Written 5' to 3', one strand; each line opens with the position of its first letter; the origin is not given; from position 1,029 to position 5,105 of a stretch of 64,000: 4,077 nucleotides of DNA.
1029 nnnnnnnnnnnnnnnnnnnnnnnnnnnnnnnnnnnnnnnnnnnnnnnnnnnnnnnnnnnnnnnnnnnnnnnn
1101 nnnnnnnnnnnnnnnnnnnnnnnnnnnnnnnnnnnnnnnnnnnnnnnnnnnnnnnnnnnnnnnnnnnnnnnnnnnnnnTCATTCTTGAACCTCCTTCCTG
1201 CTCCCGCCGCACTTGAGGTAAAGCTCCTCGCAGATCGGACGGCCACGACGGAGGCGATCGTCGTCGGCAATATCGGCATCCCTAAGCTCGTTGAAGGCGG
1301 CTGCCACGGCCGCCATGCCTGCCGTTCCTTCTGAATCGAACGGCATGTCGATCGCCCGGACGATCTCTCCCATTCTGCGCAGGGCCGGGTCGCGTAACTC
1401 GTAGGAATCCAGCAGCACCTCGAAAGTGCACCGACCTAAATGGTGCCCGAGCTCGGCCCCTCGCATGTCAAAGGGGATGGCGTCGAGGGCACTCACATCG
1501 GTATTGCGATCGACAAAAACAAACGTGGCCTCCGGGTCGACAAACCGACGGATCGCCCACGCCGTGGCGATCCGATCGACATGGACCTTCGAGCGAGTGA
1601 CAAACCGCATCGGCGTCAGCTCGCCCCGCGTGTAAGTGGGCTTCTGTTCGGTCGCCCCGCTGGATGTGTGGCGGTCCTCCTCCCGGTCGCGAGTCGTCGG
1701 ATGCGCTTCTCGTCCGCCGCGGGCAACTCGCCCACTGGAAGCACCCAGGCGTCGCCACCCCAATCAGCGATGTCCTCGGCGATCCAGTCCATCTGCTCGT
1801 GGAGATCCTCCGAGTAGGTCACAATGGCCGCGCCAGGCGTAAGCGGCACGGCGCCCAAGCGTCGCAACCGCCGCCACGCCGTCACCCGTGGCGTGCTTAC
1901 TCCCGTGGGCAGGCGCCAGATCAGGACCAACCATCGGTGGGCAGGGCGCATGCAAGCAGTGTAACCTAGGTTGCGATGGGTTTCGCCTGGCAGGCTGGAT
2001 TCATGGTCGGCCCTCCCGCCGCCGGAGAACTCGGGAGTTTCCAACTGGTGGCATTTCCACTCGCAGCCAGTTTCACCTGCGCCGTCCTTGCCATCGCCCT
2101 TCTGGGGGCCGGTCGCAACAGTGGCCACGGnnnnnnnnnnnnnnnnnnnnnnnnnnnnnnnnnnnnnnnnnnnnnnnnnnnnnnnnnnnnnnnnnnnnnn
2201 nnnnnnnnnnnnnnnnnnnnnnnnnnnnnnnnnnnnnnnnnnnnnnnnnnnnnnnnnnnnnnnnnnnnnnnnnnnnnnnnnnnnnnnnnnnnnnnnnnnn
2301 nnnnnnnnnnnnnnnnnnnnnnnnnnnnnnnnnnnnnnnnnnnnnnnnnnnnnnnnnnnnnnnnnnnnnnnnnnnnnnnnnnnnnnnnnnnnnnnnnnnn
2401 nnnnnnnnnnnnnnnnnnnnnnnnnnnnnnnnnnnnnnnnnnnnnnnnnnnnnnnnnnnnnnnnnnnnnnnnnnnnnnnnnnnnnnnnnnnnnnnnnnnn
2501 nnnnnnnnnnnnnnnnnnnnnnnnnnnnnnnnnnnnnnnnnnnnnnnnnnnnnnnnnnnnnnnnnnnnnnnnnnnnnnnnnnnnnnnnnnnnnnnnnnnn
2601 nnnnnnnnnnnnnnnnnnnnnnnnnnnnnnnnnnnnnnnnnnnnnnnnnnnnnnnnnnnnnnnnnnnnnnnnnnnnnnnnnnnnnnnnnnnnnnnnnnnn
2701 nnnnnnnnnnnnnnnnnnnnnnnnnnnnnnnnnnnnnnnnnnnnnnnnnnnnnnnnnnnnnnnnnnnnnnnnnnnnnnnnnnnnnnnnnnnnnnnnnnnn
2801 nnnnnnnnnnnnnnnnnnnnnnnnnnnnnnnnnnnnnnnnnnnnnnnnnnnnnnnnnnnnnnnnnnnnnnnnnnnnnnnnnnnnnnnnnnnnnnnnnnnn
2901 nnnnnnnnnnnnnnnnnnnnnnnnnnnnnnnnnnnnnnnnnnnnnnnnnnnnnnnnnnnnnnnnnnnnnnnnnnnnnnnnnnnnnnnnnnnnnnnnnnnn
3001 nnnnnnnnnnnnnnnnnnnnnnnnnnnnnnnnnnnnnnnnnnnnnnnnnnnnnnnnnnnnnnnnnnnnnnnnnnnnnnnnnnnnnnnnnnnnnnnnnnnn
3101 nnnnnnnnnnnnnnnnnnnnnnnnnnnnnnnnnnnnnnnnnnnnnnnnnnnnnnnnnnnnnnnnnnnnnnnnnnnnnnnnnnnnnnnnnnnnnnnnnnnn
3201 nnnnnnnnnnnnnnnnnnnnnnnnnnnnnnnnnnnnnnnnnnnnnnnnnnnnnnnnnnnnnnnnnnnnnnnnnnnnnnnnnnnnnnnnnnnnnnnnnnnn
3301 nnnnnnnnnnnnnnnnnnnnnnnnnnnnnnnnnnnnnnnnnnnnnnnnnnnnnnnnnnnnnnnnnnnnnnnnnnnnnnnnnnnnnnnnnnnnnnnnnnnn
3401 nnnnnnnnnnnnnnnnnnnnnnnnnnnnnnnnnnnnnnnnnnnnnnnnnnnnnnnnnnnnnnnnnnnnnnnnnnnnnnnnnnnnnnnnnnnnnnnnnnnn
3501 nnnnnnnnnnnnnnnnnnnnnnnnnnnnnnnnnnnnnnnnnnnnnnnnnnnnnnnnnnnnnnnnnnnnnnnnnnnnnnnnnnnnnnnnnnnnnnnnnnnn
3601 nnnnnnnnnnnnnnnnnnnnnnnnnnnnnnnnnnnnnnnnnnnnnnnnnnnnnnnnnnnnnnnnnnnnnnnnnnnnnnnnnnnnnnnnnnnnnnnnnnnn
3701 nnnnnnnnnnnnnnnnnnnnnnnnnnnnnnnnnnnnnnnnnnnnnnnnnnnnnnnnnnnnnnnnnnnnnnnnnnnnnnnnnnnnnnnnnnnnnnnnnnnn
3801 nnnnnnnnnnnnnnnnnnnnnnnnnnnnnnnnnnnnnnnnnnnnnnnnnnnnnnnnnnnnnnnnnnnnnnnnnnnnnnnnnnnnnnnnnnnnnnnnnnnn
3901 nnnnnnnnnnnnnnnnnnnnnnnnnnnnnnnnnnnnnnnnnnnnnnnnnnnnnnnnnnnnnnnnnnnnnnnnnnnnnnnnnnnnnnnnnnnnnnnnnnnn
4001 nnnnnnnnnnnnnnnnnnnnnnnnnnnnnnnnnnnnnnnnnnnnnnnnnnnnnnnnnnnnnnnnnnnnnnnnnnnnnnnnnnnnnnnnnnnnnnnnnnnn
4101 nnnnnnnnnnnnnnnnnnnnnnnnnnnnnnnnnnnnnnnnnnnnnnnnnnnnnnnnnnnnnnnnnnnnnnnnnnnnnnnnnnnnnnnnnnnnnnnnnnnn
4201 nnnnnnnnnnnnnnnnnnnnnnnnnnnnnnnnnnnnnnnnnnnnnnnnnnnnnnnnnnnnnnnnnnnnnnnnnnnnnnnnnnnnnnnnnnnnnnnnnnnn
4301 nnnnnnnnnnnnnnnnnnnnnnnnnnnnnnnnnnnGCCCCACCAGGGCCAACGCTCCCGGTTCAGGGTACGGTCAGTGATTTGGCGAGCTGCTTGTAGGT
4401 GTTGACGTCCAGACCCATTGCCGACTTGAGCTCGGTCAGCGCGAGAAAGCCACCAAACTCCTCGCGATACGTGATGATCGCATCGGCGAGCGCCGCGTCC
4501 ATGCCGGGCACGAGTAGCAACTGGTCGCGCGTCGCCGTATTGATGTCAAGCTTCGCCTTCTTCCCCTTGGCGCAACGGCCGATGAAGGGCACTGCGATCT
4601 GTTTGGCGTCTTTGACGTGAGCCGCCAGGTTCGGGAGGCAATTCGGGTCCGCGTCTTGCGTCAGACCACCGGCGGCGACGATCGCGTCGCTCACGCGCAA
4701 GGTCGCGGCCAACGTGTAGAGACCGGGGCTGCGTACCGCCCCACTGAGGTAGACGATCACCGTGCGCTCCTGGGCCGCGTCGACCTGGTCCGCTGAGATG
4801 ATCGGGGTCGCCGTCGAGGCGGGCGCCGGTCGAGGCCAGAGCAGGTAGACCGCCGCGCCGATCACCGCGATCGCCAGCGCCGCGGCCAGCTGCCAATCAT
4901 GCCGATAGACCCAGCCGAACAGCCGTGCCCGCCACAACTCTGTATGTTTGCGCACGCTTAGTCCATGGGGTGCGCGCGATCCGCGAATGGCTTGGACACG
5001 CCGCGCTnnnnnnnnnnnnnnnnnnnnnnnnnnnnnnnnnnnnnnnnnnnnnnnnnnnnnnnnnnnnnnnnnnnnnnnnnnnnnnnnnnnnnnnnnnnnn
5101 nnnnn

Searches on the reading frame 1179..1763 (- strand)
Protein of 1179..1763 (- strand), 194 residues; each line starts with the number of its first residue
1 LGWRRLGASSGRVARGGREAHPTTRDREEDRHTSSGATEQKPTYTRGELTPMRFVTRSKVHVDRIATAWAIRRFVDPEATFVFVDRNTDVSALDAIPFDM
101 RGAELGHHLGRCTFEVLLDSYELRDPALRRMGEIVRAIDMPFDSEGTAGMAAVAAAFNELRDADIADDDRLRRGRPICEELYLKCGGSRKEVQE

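Call 17: search_protein_families(library=pfam, proteins=[window:1179-1763:-], max_evalue=0.00001)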
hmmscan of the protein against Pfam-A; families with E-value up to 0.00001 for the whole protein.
window:1179-1763:- (194 aa): 1 family
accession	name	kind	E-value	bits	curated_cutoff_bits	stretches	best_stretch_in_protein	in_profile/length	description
PF09828.14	ChrB_C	-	4e-39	134.5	25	1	55-184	2-131/132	ChrB, C-terminal domain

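Call 63: find_encoding_contigs(protein=window:1179-1763:-, flank=10000, max_places=1)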
Protein window:1179-1763:- (194 aa): no gene with exactly this product is on record in the collection.

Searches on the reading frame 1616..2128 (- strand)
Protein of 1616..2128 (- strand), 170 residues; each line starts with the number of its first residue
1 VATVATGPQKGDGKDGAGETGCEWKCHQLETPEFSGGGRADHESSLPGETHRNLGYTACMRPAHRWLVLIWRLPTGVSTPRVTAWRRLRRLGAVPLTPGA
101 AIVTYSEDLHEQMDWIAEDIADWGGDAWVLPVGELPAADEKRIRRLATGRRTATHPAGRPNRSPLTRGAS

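Call 75: search_protein_families(library=pfam, proteins=[window:1616-2128:-], max_evalue=0.0001)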
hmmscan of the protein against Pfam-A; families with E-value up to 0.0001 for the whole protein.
window:1616-2128:- (170 aa): 1 family
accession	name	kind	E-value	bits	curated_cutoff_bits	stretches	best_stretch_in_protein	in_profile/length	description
PF20229.3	ChrB_N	-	2.2e-08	34.6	23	1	81-152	1-72/159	Protein ChrB, N-terminal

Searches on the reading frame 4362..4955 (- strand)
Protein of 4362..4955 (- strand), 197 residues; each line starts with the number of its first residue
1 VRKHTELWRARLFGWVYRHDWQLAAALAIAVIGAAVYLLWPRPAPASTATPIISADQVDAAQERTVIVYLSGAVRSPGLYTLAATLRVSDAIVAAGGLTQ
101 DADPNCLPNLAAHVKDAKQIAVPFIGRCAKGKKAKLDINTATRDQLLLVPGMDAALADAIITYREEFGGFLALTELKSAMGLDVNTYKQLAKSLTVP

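Call 15: search_protein_families(library=pfam, proteins=[window:4362-4955:-], max_evalue=0.00001)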
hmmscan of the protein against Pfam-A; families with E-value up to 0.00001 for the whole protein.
window:4362-4955:- (197 aa): 2 families
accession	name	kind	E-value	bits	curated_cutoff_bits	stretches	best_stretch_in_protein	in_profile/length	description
PF12836.13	HHH_3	-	2.7e-14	53.5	27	1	132-195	2-65/65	Helix-hairpin-helix motif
PF10531.15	SLBB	-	1.3e-09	38.1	27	1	67-103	1-37/55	SLBB domain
